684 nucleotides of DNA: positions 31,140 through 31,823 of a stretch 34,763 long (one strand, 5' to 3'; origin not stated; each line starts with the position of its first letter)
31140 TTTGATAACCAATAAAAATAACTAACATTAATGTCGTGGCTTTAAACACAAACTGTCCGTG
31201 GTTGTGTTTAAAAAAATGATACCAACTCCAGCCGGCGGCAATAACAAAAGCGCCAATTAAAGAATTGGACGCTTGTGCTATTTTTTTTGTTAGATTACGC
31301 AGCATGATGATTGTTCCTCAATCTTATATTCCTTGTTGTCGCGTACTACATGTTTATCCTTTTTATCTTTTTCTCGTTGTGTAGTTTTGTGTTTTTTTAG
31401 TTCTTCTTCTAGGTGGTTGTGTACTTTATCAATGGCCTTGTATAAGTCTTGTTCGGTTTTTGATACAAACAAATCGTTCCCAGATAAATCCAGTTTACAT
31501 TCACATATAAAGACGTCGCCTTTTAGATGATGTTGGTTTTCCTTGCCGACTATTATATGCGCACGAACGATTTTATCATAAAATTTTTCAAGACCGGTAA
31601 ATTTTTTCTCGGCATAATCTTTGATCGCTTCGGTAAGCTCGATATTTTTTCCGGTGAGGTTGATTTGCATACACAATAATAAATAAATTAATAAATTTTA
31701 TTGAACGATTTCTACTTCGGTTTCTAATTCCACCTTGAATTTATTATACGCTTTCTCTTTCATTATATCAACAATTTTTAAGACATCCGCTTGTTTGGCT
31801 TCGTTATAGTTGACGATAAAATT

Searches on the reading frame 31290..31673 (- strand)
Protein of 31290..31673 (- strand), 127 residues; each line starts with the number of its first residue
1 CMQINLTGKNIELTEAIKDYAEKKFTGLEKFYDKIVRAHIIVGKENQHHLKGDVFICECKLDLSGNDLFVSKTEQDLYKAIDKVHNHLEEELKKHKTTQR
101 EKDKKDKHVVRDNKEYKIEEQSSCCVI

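Call 96: search_protein_families(library=pfam, proteins=[window:31290-31673:-], max_evalue=0.0001)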
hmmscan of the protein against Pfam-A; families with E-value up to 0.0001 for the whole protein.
window:31290-31673:- (127 aa): 1 family
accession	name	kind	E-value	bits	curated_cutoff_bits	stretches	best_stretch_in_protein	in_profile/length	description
PF02482.25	Ribosomal_S30AE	-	1.5e-21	77.3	23.7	1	4-99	1-87/88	Sigma 54 modulation protein / S30EA ribosomal protein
